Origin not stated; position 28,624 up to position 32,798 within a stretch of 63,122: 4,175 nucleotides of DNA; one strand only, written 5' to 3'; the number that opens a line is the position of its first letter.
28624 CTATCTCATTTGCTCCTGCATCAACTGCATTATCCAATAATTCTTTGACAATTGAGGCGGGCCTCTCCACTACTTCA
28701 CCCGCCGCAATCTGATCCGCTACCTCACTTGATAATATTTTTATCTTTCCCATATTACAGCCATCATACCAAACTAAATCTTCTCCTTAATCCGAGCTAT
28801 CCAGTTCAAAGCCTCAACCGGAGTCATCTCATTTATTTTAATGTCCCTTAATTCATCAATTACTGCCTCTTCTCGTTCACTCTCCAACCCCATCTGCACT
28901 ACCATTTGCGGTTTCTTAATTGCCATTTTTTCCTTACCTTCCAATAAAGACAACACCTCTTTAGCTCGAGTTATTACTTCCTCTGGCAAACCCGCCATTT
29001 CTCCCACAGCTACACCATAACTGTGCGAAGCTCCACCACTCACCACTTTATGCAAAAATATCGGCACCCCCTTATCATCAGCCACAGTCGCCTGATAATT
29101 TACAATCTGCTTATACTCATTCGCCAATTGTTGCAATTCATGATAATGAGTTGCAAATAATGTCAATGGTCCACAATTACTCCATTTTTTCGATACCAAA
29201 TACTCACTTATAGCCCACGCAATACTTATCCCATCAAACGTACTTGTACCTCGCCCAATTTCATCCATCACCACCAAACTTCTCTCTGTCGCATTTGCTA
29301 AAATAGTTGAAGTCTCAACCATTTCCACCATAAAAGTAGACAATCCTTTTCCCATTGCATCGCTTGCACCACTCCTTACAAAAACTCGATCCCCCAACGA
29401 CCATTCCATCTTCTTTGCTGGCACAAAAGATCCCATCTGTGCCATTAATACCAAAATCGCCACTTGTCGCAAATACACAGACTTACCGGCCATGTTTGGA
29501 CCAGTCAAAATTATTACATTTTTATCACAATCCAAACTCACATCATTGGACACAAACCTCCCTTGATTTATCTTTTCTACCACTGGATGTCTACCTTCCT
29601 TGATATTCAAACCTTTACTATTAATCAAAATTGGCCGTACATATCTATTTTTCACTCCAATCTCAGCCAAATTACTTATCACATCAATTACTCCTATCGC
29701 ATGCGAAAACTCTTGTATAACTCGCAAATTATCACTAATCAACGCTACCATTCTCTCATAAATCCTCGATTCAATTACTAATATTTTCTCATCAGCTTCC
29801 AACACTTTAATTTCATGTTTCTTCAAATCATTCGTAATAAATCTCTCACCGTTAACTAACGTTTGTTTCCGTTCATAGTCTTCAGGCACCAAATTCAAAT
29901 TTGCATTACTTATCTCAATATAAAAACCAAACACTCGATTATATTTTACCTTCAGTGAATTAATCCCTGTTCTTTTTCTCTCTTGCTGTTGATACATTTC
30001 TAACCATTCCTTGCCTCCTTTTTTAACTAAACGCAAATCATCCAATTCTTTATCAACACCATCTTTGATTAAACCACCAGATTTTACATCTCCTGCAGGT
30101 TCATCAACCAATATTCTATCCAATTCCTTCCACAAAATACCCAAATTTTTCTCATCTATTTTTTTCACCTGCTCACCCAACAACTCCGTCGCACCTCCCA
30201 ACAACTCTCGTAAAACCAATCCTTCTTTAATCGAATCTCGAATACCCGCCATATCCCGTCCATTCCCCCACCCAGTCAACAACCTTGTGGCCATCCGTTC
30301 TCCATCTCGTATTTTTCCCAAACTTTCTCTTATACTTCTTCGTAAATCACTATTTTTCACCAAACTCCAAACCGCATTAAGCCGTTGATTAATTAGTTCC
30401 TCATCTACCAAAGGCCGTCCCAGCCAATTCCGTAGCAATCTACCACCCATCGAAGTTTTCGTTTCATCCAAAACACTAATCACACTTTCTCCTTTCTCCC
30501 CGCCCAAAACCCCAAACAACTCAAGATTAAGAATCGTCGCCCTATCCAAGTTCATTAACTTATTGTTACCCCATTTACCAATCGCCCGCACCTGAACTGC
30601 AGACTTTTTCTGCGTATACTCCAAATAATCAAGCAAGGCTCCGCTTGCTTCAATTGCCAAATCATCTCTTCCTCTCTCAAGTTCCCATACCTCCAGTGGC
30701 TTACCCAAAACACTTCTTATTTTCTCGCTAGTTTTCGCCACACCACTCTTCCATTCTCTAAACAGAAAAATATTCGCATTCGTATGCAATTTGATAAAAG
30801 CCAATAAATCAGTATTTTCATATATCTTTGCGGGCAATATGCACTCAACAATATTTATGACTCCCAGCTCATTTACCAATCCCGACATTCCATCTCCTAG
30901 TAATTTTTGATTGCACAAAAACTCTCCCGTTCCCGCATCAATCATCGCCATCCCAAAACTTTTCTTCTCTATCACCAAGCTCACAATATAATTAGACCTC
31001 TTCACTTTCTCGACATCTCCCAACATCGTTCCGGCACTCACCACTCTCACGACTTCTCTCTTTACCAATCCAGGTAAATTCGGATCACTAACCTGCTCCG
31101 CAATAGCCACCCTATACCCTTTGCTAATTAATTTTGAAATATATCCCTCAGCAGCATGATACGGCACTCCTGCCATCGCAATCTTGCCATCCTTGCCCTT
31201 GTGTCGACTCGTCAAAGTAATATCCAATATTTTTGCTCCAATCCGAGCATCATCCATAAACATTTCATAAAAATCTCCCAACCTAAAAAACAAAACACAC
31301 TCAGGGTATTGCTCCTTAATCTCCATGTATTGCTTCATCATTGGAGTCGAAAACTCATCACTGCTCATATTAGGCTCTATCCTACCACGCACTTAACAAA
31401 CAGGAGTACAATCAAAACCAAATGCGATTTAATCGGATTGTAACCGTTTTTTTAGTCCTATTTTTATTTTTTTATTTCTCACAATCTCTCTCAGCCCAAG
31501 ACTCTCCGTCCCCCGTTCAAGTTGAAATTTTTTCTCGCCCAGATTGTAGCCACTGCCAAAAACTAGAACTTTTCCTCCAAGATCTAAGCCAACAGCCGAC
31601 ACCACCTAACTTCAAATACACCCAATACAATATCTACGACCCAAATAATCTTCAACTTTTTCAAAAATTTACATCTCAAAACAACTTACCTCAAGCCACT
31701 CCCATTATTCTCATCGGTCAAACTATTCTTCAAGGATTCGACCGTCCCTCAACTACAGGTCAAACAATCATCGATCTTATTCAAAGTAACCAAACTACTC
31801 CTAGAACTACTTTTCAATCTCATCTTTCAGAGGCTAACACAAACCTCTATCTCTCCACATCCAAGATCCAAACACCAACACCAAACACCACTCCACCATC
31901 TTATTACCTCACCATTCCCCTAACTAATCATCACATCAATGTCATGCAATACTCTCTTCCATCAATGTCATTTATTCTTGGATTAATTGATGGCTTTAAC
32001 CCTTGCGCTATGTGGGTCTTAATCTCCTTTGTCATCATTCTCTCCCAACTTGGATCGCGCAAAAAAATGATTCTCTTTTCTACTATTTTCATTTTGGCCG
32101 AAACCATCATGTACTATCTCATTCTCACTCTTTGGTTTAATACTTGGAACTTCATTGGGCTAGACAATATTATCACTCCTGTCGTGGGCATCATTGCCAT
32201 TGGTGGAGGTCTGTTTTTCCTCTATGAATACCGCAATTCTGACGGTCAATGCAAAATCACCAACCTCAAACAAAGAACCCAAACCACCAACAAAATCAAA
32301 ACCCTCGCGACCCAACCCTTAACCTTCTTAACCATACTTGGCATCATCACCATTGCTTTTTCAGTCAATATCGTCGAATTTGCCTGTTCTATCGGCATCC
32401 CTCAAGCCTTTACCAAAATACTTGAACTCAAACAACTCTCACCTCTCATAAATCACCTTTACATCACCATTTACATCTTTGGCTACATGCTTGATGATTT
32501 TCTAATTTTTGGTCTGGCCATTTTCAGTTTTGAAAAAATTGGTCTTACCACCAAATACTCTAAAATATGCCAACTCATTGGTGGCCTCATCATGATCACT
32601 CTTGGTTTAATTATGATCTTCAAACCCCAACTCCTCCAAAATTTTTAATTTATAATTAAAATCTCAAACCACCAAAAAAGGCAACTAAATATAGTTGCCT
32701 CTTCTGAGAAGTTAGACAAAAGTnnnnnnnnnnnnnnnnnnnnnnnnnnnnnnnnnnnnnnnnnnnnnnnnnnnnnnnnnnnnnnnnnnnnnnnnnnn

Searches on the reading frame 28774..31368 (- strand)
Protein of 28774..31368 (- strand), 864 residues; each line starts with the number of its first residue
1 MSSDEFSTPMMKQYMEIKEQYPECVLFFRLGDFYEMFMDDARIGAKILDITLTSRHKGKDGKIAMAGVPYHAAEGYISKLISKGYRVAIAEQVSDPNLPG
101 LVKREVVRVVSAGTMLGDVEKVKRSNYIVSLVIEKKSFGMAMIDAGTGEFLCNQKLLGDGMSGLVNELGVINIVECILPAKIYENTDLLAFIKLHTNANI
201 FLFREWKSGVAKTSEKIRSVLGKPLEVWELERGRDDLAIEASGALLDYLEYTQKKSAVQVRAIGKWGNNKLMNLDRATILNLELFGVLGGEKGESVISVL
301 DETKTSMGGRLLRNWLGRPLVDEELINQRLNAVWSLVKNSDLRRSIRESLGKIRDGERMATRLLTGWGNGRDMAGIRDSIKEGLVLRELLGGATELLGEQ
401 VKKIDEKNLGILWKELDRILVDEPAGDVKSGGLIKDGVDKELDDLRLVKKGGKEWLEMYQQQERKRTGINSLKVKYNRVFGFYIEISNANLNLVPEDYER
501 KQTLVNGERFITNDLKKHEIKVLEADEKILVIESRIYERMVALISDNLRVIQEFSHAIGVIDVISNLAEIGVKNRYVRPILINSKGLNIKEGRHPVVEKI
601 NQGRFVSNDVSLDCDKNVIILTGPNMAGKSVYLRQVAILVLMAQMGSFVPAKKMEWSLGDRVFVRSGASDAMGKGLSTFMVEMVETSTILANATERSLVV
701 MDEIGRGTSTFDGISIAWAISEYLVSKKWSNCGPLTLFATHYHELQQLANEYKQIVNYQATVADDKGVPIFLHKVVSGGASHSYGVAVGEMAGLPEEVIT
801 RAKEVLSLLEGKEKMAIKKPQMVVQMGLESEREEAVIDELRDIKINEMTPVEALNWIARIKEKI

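Call 9: find_encoding_contigs(protein=window:28774-31368:-, flank=10000, max_places=10)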
Protein window:28774-31368:- (864 aa): 2 contigs read that carry it; 2 places shown.
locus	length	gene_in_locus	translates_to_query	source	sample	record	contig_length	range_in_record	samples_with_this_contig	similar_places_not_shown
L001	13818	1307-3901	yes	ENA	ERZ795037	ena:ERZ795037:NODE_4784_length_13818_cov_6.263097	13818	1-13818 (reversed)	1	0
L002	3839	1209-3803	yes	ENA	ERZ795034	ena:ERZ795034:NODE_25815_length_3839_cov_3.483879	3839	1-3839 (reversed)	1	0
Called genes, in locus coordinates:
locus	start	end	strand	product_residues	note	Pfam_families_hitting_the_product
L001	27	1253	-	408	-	-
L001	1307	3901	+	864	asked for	PF01624:MutS_I, PF05188:MutS_II, PF05192:MutS_III, PF05190:MutS_IV, PF00488:MutS_V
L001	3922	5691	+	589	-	PF02518:HATPase_c (weak), PF13589:HATPase_c_3, PF01119:DNA_mis_repair, PF08676:MutL_C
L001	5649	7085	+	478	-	PF01625:PMSR, PF01641:SelR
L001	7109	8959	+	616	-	-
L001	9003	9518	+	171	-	PF01988:VIT1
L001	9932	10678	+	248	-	PF01479:S4, PF00849:PseudoU_synth_2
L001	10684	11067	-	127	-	PF00072:Response_reg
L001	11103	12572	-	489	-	PF00989:PAS, PF13426:PAS_9, PF00512:HisKA, PF02518:HATPase_c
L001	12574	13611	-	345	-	PF08495:FIST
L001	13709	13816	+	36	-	?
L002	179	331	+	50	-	-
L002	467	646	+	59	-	-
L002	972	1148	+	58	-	-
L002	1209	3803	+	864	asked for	PF01624:MutS_I, PF05188:MutS_II, PF05192:MutS_III, PF05190:MutS_IV, PF00488:MutS_V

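Call 10: find_homologous_proteins(query=window:28774-31368:-)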
Query window:28774-31368:- (864 aa): 7999 proteins with E <= 0.001 among 8000 candidates; the best 120 are listed.
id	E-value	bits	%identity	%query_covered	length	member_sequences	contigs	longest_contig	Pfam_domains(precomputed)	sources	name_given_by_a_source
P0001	0.0e+0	1903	100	100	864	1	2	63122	PF01624.26,PF05192.24,PF05188.24,PF05190.24,PF00488.28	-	-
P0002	0.0e+0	1809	100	96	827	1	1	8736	PF01624.26,PF05192.24,PF05188.24,PF05190.24,PF00488.28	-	-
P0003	0.0e+0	1637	85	100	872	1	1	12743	PF01624.26,PF05192.24,PF05188.24,PF05190.24,PF00488.28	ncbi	-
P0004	0.0e+0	1214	64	100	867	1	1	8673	PF01624.26,PF05192.24,PF05188.24,PF05190.24,PF00488.28,PF27441.1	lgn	-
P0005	0.0e+0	1160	62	100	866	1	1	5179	PF01624.26,PF05192.24,PF05188.24,PF05190.24,PF00488.28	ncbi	-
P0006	1.1e-262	892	50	99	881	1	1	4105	PF01624.26,PF05192.24,PF05188.24,PF05190.24,PF00488.28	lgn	-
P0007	8.7e-259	879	50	100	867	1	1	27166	PF01624.26,PF05192.24,PF05188.24,PF05190.24,PF00488.28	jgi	jgi:DNA mismatch repair protein MutS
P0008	1.5e-251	855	49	99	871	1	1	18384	PF01624.26,PF05192.24,PF05188.24,PF05190.24,PF00488.28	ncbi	-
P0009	3.5e-248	844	48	99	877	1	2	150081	PF01624.26,PF05192.24,PF05188.24,PF05190.24,PF00488.28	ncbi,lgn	-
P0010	7.9e-246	836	47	100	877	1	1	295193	PF01624.26,PF05192.24,PF05188.24,PF05190.24,PF00488.28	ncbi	-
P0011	1.2e-245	836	49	100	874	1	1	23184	PF01624.26,PF05192.24,PF05188.24,PF05190.24,PF00488.28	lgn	-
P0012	6.5e-245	833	48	100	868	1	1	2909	PF01624.26,PF05192.24,PF05188.24,PF05190.24,PF00488.28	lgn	-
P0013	3.3e-244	831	47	100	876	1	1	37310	PF01624.26,PF05192.24,PF05188.24,PF05190.24,PF00488.28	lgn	-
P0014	4.0e-244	831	47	100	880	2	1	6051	PF01624.26,PF05192.24,PF05188.24,PF05190.24,PF00488.28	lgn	-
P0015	6.1e-244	830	48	100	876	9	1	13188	PF01624.26,PF05192.24,PF05188.24,PF05190.24,PF00488.28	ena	-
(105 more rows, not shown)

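Call 11: find_encoding_contigs(protein=P0003, flank=10000, max_places=4)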
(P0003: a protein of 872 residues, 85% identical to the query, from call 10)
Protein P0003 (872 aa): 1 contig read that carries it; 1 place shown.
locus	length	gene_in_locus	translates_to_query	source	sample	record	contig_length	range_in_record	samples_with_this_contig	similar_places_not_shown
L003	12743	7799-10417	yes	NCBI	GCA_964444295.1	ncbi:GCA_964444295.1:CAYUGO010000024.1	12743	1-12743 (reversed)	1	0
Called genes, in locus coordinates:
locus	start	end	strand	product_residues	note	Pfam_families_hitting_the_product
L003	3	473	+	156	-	?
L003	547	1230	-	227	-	PF09335:VTT_dom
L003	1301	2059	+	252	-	PF13489:Methyltransf_23, PF13847:Methyltransf_31, PF08241:Methyltransf_11, PF08242:Methyltransf_12, PF13649:Methyltransf_25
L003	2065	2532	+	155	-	PF02870:Methyltransf_1N (weak), PF01035:DNA_binding_1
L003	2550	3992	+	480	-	-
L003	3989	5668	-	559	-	PF00343:Phosphorylase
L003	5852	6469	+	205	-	PF00076:RRM_1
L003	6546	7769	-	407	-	-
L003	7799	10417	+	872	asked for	PF01624:MutS_I, PF05188:MutS_II, PF05192:MutS_III, PF05190:MutS_IV, PF00488:MutS_V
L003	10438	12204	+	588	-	PF02518:HATPase_c, PF13589:HATPase_c_3, PF01119:DNA_mis_repair, PF08676:MutL_C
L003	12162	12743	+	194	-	?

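Call 12: find_encoding_contigs(protein=P0004, flank=10000, max_places=4)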
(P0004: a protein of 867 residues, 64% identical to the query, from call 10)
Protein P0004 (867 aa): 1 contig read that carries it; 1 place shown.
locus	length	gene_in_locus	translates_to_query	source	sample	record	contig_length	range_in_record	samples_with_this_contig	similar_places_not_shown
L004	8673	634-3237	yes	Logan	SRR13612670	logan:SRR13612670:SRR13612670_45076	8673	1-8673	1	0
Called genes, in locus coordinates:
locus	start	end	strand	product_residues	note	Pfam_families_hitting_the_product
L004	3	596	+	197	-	?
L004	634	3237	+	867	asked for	PF01624:MutS_I, PF05188:MutS_II, PF05192:MutS_III, PF05190:MutS_IV, PF00488:MutS_V, PF27441:MutS_C (weak)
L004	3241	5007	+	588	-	PF02518:HATPase_c, PF13589:HATPase_c_3, PF01119:DNA_mis_repair, PF08676:MutL_C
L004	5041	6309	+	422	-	PF01625:PMSR, PF01641:SelR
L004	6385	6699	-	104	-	-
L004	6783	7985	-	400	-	PF02412:TSP_3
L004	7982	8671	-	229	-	?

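Call 13: find_encoding_contigs(protein=P0005, flank=10000, max_places=4)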
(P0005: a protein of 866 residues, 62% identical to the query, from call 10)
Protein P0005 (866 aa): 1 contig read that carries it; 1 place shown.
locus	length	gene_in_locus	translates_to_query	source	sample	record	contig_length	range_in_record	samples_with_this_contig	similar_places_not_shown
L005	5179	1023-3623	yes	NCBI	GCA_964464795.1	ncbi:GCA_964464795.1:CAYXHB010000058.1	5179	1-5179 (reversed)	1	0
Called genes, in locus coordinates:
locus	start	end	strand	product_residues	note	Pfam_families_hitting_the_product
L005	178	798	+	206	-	PF00076:RRM_1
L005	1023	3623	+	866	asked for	PF01624:MutS_I, PF05188:MutS_II (weak), PF05192:MutS_III, PF05190:MutS_IV, PF00488:MutS_V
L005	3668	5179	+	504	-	?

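Call 14: find_encoding_contigs(protein=P0007, flank=10000, max_places=4)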
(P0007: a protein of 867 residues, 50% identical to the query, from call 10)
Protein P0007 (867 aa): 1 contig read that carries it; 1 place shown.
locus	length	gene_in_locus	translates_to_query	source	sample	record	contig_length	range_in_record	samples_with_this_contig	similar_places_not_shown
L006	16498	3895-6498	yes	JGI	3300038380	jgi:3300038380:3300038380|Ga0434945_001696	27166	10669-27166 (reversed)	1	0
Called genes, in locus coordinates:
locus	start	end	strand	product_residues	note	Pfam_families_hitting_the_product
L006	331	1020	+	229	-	PF01564:Spermine_synth (faint)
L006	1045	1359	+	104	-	-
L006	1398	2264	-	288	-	PF07549:Sec_GG (weak), PF02355:SecD_SecF_C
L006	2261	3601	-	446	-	PF21760:SecD_1st, PF22599:SecDF_P1_head, PF02355:SecD_SecF_C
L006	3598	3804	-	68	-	-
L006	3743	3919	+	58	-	-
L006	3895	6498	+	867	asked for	PF01624:MutS_I, PF05188:MutS_II, PF05192:MutS_III, PF05190:MutS_IV, PF00488:MutS_V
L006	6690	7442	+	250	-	-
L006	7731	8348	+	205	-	PF02706:Wzz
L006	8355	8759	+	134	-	PF00075:RNase_H, PF13456:RVT_3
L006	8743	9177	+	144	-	-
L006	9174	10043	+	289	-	-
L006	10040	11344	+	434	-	PF05496:RuvB_N, PF01078:Mg_chelatase (faint), PF13604:AAA_30 (weak), PF00004:AAA, PF07728:AAA_5 (weak), PF13173:AAA_14 (weak), PF16193:AAA_assoc_2, PF12002:MgsA_C, +1 more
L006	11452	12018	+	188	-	PF04011:LemA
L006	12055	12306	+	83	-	PF21748:UPF0150, PF15919:HicB_lk_antitox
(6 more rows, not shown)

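Call 24: find_related_loci(query=A1, collection=genome_contigs, flank=10000)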
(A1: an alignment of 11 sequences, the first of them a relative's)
Query A1 (864 aa) in genome_contigs; peptide patterns used: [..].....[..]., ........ (x = any residue, [..] = any of these).
600 stretches matched a pattern (row limit reached: there are more); 600 encode a relative of the query (tblastn E <= 1e-3); the best 80 are kept; 80 distinct loci.
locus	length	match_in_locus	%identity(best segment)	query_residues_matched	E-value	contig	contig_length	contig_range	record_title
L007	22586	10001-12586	45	2-864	0e+0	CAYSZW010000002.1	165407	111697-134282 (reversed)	MAG TPA_asm: uncultured Gammaproteobacteria bacterium isolate SRP342105_co1_75 genome assembly, contig: NODE_99_length_1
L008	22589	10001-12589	42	5-864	0e+0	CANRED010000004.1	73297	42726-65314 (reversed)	MAG: uncultured Clostridia bacterium isolate Lapin-025__bin25 genome assembly, contig: Lapin-025__NODE_198_length_73297_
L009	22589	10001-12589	42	8-864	0e+0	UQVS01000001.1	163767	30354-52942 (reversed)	uncultured Oscillibacter sp. isolate UMGS683 genome assembly, contig: NODE_28_length_163767_cov_7.432119, whole genome s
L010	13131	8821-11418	43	8-864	0e+0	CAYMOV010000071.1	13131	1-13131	MAG TPA_asm: uncultured bacterium isolate binchicken_co50_339 genome assembly, contig: NODE_5639_length_13131_cov_16.650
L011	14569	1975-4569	43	8-864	0e+0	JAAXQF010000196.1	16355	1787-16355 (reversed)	MAG: Desulfuromonadales bacterium isolate MAG-BB-04-B scaffold_1063, whole genome shotgun sequence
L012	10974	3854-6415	41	8-863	0e+0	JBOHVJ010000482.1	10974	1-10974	MAG: Candidatus Binatia bacterium isolate M3-S_metawrap_bin.153 k127_4540979, whole genome shotgun sequence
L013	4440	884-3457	42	8-864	0e+0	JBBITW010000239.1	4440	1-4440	MAG: Deltaproteobacteria bacterium isolate RSS170216_bin_405 NODE_17637_length_4440_cov_7.319042, whole genome shotgun s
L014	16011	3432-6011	42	8-862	0e+0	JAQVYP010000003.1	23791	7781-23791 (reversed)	MAG: Oscillospiraceae bacterium isolate STF2_152 NODE_4994_length_23791_cov_6.975786_Sandtown_F2, whole genome shotgun s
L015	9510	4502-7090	42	8-864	0e+0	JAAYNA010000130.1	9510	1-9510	MAG: Clostridiaceae bacterium isolate AS20ysBPTH_8 75798_AS20, whole genome shotgun sequence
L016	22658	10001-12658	42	3-864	0e+0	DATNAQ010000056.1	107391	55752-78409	MAG TPA_asm: Polyangia bacterium isolate SMAG_U11165 k141_2765563, whole genome shotgun sequence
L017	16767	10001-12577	41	7-864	0e+0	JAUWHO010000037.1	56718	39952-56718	MAG: Candidatus Zixiibacteriota bacterium isolate CSMAG_2270 CSMAG_2270_k141_842980_length_56718_cov_11.9823, whole geno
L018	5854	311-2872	41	8-857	0e+0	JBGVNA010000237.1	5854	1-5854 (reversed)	MAG: Acutalibacteraceae bacterium isolate fecal_MAG_245 fecal_MAG_245_contig_0237, whole genome shotgun sequence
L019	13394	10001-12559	42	8-857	0e+0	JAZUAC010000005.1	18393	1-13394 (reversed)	MAG: Acutalibacteraceae bacterium isolate T1900045322_YK20190011.MAGScoT_cleanbin_000069 SGB_6374_k141_469171, whole gen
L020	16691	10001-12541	42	8-854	0e+0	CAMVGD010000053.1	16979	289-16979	MAG TPA_asm: uncultured Clostridia bacterium isolate SRR8387719_bin.3_metaWRAP_v1.3_MAG genome assembly, contig: ERZ1420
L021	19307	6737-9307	40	8-864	0e+0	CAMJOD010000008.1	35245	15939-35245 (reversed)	MAG: uncultured Clostridia bacterium isolate SRR12081292_bin.9_metaWRAP_v1.3_MAG genome assembly, contig: ERZ12289771.16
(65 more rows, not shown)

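Call 27: list_cluster_members(proteins=[P0003, P0005, P0008, P0009, P0010])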
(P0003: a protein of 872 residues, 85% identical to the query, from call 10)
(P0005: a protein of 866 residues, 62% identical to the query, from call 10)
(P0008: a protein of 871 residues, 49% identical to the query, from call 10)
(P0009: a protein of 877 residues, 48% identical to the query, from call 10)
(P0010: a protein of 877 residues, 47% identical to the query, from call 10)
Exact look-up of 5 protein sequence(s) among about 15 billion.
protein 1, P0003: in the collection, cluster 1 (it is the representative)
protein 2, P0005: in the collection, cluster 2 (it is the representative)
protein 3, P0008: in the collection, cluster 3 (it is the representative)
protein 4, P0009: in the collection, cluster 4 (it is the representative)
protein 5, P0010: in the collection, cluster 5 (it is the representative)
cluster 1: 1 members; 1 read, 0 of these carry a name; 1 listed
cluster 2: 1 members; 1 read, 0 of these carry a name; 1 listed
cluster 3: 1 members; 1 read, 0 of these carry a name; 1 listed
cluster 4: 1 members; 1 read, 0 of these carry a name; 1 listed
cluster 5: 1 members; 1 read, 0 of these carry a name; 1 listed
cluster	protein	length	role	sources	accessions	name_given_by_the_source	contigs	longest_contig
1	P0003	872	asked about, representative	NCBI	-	-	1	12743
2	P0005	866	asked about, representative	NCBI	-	-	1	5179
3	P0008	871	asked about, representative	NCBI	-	-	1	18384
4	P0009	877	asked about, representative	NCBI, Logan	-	-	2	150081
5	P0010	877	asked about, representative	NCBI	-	-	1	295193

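Call 51: find_encoding_contigs(protein=P0008, flank=10000, max_places=2)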
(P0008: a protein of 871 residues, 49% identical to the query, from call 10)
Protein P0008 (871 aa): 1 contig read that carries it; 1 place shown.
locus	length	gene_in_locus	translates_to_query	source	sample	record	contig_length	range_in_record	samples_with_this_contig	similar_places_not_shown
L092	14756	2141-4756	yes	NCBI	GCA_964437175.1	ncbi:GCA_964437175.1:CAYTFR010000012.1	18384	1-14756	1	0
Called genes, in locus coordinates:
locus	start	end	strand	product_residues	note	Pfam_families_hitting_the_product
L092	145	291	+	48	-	-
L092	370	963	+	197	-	-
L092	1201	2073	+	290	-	PF12705:PDDEXK_1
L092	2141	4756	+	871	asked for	PF01624:MutS_I, PF05188:MutS_II, PF05192:MutS_III, PF05190:MutS_IV, PF00488:MutS_V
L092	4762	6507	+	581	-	PF02518:HATPase_c, PF13589:HATPase_c_3, PF01119:DNA_mis_repair, PF08676:MutL_C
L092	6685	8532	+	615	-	PF00456:Transketolase_N, PF13292:DXP_synthase_N, PF00676:E1_dh (faint), PF02779:Transket_pyr, PF02780:Transketolase_C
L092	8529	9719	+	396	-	PF00999:Na_H_Exchanger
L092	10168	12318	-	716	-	PF17854:FtsK_alpha, PF01580:FtsK_SpoIIIE, PF09397:FtsK_gamma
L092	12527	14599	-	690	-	PF01138:RNase_PH, PF03725:RNase_PH_C, PF03726:PNPase (weak), PF01138:RNase_PH, PF00013:KH_1, PF00575:S1, PF23459:S1_RRP5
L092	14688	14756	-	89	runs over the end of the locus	PF00312:Ribosomal_S15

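Call 71: search_protein_families(library=ncbifam, proteins=[window:28774-31368:-], max_evalue=0.001)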
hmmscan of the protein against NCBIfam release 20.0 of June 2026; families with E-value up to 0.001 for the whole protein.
window:28774-31368:- (864 aa): 4 families
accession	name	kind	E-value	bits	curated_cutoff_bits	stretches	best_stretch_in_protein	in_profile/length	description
NF003810.1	PRK05399.1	equivalog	1.2e-271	903.9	480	1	8-810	2-793/793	DNA mismatch repair protein MutS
TIGR01070.1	mutS1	equivalog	3.5e-257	855.9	641.7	1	8-861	2-839/840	DNA mismatch repair protein MutS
NF052383.1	ATPase_KamC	equivalog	4.6e-53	180.8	300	1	305-747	14-433/508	lysine 5,6-aminomutase reactivase ATPase KamC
TIGR01069.2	mutS2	equivalog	3e-48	164.8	400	1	521-812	236-517/790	endonuclease MutS2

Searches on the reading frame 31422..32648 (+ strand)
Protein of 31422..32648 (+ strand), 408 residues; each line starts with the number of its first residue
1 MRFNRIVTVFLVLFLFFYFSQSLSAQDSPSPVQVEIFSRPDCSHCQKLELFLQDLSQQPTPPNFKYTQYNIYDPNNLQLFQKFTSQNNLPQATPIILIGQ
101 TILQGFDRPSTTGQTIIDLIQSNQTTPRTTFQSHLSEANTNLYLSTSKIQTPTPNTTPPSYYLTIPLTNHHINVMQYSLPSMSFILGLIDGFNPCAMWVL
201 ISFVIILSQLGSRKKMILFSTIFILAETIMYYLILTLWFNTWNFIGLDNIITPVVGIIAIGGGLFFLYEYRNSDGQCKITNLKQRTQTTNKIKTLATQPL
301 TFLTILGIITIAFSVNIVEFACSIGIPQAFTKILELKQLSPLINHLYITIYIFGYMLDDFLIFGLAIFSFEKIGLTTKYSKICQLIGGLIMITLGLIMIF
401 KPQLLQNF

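Call 70: search_protein_families(library=pfam, proteins=[window:31422-32648:+], max_evalue=0.1)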
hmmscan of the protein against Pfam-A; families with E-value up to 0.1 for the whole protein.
window:31422-32648:+ (408 aa): 1 family
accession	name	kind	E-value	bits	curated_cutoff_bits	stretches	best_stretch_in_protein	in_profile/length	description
PF05768.20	Glrx-like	-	0.0075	17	26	1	33-84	1-47/77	Glutaredoxin-like domain (DUF836)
